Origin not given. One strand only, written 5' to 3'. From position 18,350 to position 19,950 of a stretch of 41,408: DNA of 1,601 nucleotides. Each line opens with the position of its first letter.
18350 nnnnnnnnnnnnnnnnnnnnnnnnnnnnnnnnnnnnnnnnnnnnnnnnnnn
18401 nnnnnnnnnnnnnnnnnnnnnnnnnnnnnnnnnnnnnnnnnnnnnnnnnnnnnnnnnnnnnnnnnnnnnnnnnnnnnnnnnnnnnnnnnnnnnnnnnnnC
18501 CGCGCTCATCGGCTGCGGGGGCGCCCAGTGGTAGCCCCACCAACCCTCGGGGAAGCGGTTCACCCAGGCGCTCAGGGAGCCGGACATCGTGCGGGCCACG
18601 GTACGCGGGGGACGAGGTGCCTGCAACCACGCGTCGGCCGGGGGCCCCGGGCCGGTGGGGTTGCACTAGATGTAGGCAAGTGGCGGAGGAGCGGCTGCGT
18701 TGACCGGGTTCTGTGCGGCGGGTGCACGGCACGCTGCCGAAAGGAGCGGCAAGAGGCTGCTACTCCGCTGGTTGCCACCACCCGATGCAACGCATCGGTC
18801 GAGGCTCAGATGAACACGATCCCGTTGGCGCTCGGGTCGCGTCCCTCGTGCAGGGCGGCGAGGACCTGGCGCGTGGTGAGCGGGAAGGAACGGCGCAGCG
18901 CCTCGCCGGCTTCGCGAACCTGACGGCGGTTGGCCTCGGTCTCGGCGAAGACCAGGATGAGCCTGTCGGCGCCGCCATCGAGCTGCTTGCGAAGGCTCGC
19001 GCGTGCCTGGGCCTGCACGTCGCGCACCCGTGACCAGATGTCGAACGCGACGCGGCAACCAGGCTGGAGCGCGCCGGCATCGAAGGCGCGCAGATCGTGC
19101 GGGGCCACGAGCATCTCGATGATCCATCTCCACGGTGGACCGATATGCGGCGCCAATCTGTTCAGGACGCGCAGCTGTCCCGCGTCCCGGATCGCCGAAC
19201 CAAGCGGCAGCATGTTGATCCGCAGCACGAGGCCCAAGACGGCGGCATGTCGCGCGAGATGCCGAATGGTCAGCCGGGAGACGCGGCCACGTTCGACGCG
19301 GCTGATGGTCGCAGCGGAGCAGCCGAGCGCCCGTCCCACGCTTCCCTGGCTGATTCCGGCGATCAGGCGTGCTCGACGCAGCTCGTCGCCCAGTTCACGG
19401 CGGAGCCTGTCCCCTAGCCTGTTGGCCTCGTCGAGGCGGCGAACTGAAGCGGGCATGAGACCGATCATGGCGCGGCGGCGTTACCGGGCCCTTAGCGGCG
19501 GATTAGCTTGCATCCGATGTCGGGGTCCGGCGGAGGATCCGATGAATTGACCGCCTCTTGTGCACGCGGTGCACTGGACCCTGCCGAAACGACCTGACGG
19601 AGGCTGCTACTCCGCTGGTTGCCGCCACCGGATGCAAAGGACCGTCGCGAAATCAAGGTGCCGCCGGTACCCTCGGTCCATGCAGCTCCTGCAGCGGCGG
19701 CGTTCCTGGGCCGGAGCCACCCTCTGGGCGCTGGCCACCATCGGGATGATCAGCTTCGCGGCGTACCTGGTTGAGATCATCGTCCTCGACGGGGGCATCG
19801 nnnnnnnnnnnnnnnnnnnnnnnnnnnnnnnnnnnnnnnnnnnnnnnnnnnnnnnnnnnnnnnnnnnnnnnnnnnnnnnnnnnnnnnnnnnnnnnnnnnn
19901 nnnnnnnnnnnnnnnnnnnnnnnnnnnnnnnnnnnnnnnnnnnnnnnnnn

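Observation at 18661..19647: Diverged 140-bp direct repeats with a perfect 24-nt core bracket the XRE gene and sit upstream of two minus-strand units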

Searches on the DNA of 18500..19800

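Call 5: search_rna_families(source=window, start=18500, end=19800, threshold=evalue, max_evalue=10, show_alignments=4)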
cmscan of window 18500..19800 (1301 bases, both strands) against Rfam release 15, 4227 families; matches with E-value up to 10: 5.
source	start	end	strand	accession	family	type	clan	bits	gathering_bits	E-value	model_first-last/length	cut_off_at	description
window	18580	18625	-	RF01713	Moco-II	Cis-reg;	-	20.1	35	1.1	1-46/46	no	Moco-II RNA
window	19675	19797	+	RF02835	Bcj11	Gene; sRNA;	-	15.9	49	9.1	1-122/122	no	Burkholderia RNA 11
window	19263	19361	+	RF01918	mir-1249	Gene; miRNA;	-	15.7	83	5.1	1-75/75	no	mir-1249 microRNA precursor family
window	19591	19725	-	RF03108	Methylosinus-1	Gene; sRNA;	-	14.6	145.1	1.1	1-214/214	no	Methylosinus-1 RNA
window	18892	19004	-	RF02242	Xoo5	Gene; sRNA;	-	14.6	50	5.7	1-124/124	no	Xanthomonadaceae sRNA Xoo5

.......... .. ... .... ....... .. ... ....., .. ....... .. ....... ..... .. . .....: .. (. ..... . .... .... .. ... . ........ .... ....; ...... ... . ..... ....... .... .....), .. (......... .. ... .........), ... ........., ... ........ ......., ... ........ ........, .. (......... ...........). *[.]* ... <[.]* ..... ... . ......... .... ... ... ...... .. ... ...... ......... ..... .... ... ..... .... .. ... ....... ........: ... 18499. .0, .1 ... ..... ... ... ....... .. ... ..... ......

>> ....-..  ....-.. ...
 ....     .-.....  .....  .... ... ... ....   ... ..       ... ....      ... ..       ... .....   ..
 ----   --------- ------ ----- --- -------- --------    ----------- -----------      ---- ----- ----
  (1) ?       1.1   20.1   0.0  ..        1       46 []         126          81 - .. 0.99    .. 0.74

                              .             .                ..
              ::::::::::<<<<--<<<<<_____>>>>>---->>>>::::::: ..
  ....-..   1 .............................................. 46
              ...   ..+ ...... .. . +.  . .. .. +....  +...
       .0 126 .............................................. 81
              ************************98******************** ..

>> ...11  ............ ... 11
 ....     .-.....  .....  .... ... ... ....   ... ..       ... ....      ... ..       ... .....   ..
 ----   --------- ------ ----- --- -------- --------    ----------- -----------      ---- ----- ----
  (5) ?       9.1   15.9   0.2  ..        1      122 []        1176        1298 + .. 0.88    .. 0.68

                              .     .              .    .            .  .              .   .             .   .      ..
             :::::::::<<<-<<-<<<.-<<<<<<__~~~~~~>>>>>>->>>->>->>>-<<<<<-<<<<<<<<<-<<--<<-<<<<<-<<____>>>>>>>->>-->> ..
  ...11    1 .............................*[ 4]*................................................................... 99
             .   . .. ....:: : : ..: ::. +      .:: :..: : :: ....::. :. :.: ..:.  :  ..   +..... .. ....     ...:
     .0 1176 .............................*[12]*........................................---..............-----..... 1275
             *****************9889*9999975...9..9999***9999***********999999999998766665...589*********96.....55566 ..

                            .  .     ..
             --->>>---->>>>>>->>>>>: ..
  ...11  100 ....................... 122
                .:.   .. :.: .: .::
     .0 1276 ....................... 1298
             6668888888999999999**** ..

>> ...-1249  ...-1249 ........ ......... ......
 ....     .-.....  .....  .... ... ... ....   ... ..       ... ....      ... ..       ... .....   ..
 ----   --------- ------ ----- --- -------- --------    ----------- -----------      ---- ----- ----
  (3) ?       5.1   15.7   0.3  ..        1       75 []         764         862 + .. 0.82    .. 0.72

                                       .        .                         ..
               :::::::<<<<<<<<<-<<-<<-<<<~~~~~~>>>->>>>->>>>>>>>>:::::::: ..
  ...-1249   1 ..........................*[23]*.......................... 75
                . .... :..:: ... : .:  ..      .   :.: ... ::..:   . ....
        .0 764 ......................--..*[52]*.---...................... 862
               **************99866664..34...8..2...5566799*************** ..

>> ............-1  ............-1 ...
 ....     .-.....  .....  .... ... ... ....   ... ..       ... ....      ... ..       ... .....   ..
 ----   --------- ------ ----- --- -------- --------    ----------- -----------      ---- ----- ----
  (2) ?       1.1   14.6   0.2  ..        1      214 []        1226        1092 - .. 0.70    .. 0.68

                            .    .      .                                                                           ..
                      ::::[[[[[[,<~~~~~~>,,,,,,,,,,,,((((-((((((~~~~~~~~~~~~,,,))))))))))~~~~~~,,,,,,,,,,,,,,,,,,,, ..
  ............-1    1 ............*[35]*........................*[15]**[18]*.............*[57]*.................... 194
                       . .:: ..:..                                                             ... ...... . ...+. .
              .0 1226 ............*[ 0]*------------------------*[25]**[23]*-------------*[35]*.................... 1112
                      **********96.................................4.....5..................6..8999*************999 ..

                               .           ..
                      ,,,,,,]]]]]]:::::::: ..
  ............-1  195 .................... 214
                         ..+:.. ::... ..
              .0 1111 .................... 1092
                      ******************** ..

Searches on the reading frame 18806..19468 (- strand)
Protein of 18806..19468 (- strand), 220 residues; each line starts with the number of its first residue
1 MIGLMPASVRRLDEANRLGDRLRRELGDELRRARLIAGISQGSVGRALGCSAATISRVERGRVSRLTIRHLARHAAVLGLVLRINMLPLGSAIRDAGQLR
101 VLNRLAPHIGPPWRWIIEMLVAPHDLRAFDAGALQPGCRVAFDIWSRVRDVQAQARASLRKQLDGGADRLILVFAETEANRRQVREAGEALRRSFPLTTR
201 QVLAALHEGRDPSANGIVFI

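Call 11: search_protein_families(library=pfam, proteins=[window:18806-19468:-], max_evalue=0.01)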
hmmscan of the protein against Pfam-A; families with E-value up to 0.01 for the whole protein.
window:18806-19468:- (220 aa): 5 families
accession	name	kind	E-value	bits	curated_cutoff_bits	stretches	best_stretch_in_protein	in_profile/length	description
PF13560.12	HTH_31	-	3.8e-11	43.6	27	1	25-80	1-56/64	Helix-turn-helix domain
PF01381.28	HTH_3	-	1.2e-06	28.9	23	1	30-79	1-49/55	Helix-turn-helix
PF13744.12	HTH_37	-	4.6e-05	23.6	27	1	22-86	15-79/80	Helix-turn-helix domain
PF13443.12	HTH_26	-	0.0033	18.1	22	1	37-79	9-51/63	Cro/C1-type HTH DNA-binding domain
PF13936.12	HTH_38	-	0.0037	17.4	27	0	25-58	4-40/44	Helix-turn-helix domain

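Call 17: find_homologous_proteins(query=window:18806-19468:-)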
Query window:18806-19468:- (220 aa): 117 proteins with E <= 0.001 among 4293 candidates.
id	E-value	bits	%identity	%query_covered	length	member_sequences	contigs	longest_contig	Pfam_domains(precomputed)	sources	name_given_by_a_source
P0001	1.1e-131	455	100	98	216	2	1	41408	PF01381.29,PF13560.13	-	-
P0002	2.7e-120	418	89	100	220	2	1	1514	PF13744.13,PF01381.29,PF13560.13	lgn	-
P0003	6.1e-100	351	77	98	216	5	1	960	PF01381.29,PF13560.13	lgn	-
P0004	9.3e-100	351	77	98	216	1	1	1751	PF13936.13,PF01381.29,PF13560.13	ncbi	-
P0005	8.7e-99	348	76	98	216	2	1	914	PF13936.13,PF01381.29,PF13560.13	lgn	-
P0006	1.7e-97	343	75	98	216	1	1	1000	PF13744.13,PF01381.29,PF13560.13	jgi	jgi:transcriptional regulator with XRE-family HTH domain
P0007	3.9e-92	326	70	98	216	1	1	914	PF01381.29,PF13560.13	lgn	-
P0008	6.8e-91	322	71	98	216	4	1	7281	PF13744.13,PF13936.13,PF01381.29,PF13560.13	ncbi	ncbi:MAG: helix-turn-helix domain-containing protein [Candidatus Limnocylindria bacterium]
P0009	7.9e-90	318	70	96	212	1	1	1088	PF13744.13,PF13936.13,PF01381.29,PF13560.13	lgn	-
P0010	1.1e-89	318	69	98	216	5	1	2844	PF13560.13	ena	-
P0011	1.5e-89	317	70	96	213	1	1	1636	PF13936.13,PF01381.29,PF13560.13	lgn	-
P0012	1.7e-89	317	69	98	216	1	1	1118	PF13936.13,PF01381.29,PF13560.13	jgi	jgi:transcriptional regulator with XRE-family HTH domain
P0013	3.2e-89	316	69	98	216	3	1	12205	PF13936.13,PF01381.29,PF13560.13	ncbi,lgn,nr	ncbi:MAG TPA: helix-turn-helix transcriptional regulator [Candidatus Limnocylindria bacterium]|nr:he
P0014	4.2e-89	316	70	98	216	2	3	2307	PF01381.29,PF13560.13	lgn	-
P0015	6.2e-89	315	68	98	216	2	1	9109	PF01381.29,PF13560.13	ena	-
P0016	4.2e-88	313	69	98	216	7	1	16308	PF13936.13,PF01381.29,PF13560.13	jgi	jgi:transcriptional regulator with XRE-family HTH domain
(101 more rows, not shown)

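Call 18: find_encoding_contigs(protein=P0016, flank=6000, max_places=3)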
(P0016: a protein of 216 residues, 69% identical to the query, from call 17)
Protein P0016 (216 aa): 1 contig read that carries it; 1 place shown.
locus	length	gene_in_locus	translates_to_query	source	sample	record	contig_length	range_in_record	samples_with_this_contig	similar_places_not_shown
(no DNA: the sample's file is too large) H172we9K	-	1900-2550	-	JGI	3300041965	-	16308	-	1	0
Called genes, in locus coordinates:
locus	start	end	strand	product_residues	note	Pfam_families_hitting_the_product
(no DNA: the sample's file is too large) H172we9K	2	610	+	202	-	?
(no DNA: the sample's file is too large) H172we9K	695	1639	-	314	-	PF09594:GT87 (weak)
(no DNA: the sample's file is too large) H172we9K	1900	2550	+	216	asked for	PF13560:HTH_31, PF13936:HTH_38 (faint), PF01381:HTH_3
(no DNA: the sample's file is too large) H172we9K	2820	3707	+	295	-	-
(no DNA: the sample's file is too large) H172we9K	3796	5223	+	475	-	PF00158:Sigma54_activat (faint), PF07728:AAA_5 (faint)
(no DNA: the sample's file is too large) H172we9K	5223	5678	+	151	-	PF06803:DUF1232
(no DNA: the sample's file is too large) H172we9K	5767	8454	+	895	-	PF08447:PAS_3, PF00990:GGDEF, PF00563:EAL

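Call 19: find_encoding_contigs(protein=P0013, flank=6000, max_places=3)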
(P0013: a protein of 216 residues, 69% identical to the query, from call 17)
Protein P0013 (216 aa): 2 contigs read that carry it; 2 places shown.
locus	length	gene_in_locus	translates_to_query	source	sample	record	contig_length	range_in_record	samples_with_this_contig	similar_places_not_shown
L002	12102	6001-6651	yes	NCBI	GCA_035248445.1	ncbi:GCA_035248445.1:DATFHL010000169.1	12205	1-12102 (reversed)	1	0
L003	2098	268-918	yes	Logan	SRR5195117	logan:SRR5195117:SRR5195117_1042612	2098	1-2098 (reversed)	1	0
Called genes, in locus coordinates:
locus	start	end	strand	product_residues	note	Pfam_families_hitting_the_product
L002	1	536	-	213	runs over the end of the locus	PF01087:GalP_UDP_transf, PF16285:DUF4931_N (weak)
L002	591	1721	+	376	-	PF10509:GalKase_gal_bdg, PF00288:GHMP_kinases_N, PF08544:GHMP_kinases_C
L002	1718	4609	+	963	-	PF01074:Glyco_hydro_38N, PF09261:Alpha-mann_mid, PF07748:Glyco_hydro_38C, PF17677:Glyco_hydro38C2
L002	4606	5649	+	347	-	PF07555:NAGidase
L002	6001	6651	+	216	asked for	PF13560:HTH_31, PF01381:HTH_3, PF13936:HTH_38 (weak)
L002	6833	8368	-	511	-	PF12831:FAD_oxidored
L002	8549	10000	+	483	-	PF01547:SBP_bac_1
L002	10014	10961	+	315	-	PF00528:BPD_transp_1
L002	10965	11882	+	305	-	PF00528:BPD_transp_1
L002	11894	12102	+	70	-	?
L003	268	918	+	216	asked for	PF13560:HTH_31, PF01381:HTH_3, PF13936:HTH_38 (weak)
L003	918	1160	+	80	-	-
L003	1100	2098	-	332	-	?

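Call 20: find_encoding_contigs(protein=P0015, flank=6000, max_places=3)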
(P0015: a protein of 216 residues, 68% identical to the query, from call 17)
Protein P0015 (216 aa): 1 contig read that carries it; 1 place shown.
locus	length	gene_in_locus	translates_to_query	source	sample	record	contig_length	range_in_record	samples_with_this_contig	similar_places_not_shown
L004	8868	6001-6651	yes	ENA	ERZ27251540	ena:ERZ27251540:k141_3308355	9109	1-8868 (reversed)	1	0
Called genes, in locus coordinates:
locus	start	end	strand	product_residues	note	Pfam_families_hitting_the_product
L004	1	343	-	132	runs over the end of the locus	PF14534:DUF4440 (faint)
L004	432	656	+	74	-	PF00392:GntR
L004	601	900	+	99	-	-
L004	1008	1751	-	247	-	-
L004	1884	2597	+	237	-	PF00072:Response_reg, PF00486:Trans_reg_C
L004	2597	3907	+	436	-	PF00672:HAMP, PF02518:HATPase_c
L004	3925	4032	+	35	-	-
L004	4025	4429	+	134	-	-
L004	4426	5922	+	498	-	PF00171:Aldedh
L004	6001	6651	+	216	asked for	PF13560:HTH_31, PF01381:HTH_3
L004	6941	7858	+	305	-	-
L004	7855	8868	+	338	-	?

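Call 21: find_encoding_contigs(protein=P0008, flank=6000, max_places=3)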
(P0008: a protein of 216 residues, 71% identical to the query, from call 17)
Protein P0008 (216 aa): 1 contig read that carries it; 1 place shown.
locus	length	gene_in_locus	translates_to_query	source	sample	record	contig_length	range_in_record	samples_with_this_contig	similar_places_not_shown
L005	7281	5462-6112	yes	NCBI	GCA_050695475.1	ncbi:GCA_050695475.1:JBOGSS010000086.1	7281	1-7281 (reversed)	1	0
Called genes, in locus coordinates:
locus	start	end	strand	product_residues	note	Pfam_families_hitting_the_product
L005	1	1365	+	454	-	PF00672:HAMP, PF02518:HATPase_c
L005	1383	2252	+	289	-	PF00583:Acetyltransf_1 (weak), PF08445:FR47 (weak)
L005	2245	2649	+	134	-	-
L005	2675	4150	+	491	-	PF00171:Aldedh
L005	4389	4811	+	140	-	PF03364:Polyketide_cyc, PF10604:Polyketide_cyc2 (weak)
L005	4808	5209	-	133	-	-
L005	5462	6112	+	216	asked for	PF13744:HTH_37 (weak), PF13560:HTH_31, PF13936:HTH_38 (weak), PF01381:HTH_3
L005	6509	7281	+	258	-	?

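Call 33: find_related_loci(query=A2, collection=metagenome_contigs, flank=1500)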
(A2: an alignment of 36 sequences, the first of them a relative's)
Query A2 (216 aa) in metagenome_contigs; peptide patterns used: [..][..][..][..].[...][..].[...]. (x = any residue, [..] = any of these).
292 stretches matched a pattern; 65 encode a relative of the query (tblastn E <= 1e-3); 65 distinct loci.
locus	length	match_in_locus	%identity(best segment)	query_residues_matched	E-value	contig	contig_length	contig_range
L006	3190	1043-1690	71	1-216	7e-96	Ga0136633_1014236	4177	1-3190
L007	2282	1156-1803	68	1-216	2e-98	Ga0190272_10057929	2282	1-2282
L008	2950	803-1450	69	1-216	2e-92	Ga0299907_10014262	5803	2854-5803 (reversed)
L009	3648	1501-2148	68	1-216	2e-91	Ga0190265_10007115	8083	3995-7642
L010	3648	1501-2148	63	1-216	1e-90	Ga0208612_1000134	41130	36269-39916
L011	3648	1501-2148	63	1-216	2e-90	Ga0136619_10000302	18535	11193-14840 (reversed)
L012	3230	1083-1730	62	1-216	3e-90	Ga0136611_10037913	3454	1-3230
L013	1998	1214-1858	65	1-216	5e-93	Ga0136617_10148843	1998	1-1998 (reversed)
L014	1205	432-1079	63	1-216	1e-95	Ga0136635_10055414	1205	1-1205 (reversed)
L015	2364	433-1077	63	1-216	2e-89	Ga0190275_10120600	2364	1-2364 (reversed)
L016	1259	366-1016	64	1-216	1e-86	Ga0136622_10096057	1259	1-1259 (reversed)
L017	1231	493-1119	63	1-210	2e-85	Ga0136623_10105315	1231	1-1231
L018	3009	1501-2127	63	1-210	1e-79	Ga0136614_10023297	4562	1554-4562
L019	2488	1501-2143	67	1-216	9e-76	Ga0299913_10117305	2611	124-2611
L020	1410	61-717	49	1-216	3e-53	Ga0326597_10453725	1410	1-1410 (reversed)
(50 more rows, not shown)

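Call 39: search_solved_structures(query=A2, max_evalue=1)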
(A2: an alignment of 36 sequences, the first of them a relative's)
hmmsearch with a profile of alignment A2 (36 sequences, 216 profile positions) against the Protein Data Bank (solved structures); distinct sequences matched with E-value up to 1: 86 (the best 60 are shown).
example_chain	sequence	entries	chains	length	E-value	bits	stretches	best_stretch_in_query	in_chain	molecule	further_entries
3vk0_A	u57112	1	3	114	5e-06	29.6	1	15-85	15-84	Transcriptional regulator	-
4ghj_A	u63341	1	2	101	5.1e-06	29.5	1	13-65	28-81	Probable transcriptional regulator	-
8tac_A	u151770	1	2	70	8.6e-06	28.8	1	19-58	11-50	DBP48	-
2b5a_A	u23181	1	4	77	1.4e-05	28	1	16-73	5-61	C.BclI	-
7ewc_A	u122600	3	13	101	3.6e-05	26.7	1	11-81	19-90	Putative antitoxin HigA2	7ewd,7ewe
3eus_A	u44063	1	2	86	3.8e-05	26.7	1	21-81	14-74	DNA-binding protein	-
6lty_A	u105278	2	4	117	0.00019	24.4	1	10-80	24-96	Putative antitoxin HigA3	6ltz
1y7y_A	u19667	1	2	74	0.00025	24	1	20-74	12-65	C.AhdI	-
6af3_B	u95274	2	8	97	0.00048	23.1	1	13-78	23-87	HigA antitoxin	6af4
8dtq_A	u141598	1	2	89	0.00049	23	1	14-72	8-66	Helix-turn-helix domain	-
1zz6_A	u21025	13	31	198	0.00055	22.9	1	20-92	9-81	Hydroxypropylphosphonic Acid Epoxidase | Hydroxyprophylphosphonic Acid Epoxidase | EPOXIDASE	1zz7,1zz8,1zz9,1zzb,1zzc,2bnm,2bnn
3qq6_A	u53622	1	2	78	0.00057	22.8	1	16-79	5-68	HTH-type transcriptional regulator sinR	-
4j1x_A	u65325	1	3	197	0.00061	22.7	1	21-92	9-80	Epoxidase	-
1sq8_A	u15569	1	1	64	0.00064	22.7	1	22-61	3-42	dh434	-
2mez_A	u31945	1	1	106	0.00099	22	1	26-78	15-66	Multiprotein Bridging Factor (MBP-like)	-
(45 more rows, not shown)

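Call 40: search_protein_families(library=ncbifam, proteins=[window:18806-19456:-], max_evalue=0.1)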
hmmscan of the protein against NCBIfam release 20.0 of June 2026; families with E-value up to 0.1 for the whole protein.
window:18806-19456:- (216 aa): 4 families
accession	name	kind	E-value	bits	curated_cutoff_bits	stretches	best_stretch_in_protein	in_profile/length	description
TIGR03070.1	couple_hipB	subfamily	6.4e-06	26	71.65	1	20-78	1-58/58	type II toxin-antitoxin system Y4mF family antitoxin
NF058600.1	TransRegSco1979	equivalog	0.00078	18.6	350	1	19-60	6-47/280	Sco1979 family transcriptional regulator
TIGR03830.1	CxxCG_CxxCG_HTH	subfamily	0.001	18.8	61.8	1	21-60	65-104/127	type II TA system antitoxin MqsA family protein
NF047948.1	male_kill_WMK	equivalog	0.093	12.2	300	0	17-69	158-209/300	WO male-killing family protein Wmk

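Call 46: predict_structure(alignment_id=A2)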
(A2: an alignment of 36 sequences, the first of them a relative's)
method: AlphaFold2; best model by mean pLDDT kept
length: 216 residues; sequences in the alignment: 36
mean_pLDDT: 90.8   pTM: 0.59
mean pLDDT of the five models: 90.8, 90.6, 87.9, 85.9, 85.2
residues with pLDDT >= 90: 154; 70-90: 50; 50-70: 9; < 50: 3
segments of 3 or more residues with pLDDT < 50: none
pLDDT, mean of each block of 10 residues (from residue 1): 73 90 95 97 97 95 94 92 61 89 96 88 91 95 88 93 96 93 87 97 97 97
secondary structure, 60 per line:
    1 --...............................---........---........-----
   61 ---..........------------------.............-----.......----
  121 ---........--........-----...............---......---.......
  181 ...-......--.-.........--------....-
elements in order: H3-33 H37-44 H48-55 H64-73 H92-104 E110-116 E124-131 E134-141 H147-161 E165-170 H174-183 H185-190 H195-203 E212-215

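Call 48: fold_search(model_id=the predicted structure, library=pdb)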
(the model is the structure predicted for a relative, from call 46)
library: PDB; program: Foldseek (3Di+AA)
matches with E <= 10: 571; with E <= 0.001: 0
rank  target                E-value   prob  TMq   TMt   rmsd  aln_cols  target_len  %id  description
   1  3f51_E                1.3e-03  1.00  0.27  0.60   1.0        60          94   32  Crystal Structure of the clp gene regulator ClgR from Corynebacterium glutamicum (released 2008-11-18)
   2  2ofy_A                1.4e-03  1.00  0.28  0.69   2.1        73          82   29  Crystal structure of putative XRE-family transcriptional regulator from Rhodococcus sp. (released 2007-01-16)
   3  2b5a_A                1.6e-03  1.00  0.27  0.73   1.2        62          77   26  C.BclI, Control Element of the BclI Restriction-Modification System (released 2006-01-03)
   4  4pu7_B                1.6e-03  1.00  0.26  0.80   1.7        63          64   22  Shewanella oneidensis Toxin Antitoxin System Antitoxin Protein HipB Resolution 1.85 (released 2014-08-06)
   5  2b5a_C                1.7e-03  1.00  0.27  0.72   1.4        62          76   26  C.BclI, Control Element of the BclI Restriction-Modification System (released 2006-01-03)
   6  4pu4_D                1.8e-03  1.00  0.28  0.69   3.0        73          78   19  Shewanella oneidensis MR-1 Toxin Antitoxin System HipA, HipB and its operator DNA complex (space group P21) (released 2014-08-06)
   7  2b5a_B                1.9e-03  1.00  0.27  0.74   1.3        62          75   26  C.BclI, Control Element of the BclI Restriction-Modification System (released 2006-01-03)
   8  1zz9_C                2.1e-03  1.00  0.26  0.30  12.4       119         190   17  Crystal Structure of FeII HppE (released 2005-07-26)
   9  1zz8_A                2.3e-03  1.00  0.25  0.29  13.0       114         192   19  Crystal Structure of FeII HppE in Complex with Substrate Form 2 (released 2005-07-26)
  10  1zz9_A                2.9e-03  1.00  0.27  0.30  13.2       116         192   17  Crystal Structure of FeII HppE (released 2005-07-26)
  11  3f51_F                3.1e-03  1.00  0.27  0.61   0.9        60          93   32  Crystal Structure of the clp gene regulator ClgR from Corynebacterium glutamicum (released 2008-11-18)
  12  3f51_A                3.1e-03  1.00  0.27  0.60   1.0        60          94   32  Crystal Structure of the clp gene regulator ClgR from Corynebacterium glutamicum (released 2008-11-18)
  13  4pu7_A                3.1e-03  1.00  0.26  0.73   1.7        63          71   22  Shewanella oneidensis Toxin Antitoxin System Antitoxin Protein HipB Resolution 1.85 (released 2014-08-06)
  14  1zz6_A                3.3e-03  1.00  0.26  0.31   1.2        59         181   25  Crystal Structure of Apo-HppE (released 2005-07-26)
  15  3f51_D                3.5e-03  1.00  0.27  0.61   1.0        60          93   32  Crystal Structure of the clp gene regulator ClgR from Corynebacterium glutamicum (released 2008-11-18)
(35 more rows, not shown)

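Call 57: search_protein_families(library=padloc, proteins=[window:18806-19456:-], max_evalue=0.01)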
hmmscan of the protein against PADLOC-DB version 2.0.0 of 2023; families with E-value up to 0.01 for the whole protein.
window:18806-19456:- (216 aa): 2 families
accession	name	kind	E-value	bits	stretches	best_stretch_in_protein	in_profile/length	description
PDLC02926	HTH_VI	-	0.00019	19.6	1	22-76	2-55/92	-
PDLC03951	RmrA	-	0.0049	13.9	1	24-60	11-47/400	-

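Call 88: search_dna_similar(query=P0001, collection=phages, mode=protein, max_evalue=0.001, max_rows=10)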
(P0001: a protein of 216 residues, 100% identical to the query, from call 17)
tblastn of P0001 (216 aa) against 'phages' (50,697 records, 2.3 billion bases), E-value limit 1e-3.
No match.

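Call 89: search_dna_similar(query=P0001, collection=plasmids, mode=protein, max_evalue=0.001, max_rows=10)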
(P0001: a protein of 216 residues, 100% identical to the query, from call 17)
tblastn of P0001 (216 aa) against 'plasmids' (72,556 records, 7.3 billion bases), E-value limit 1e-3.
No match.
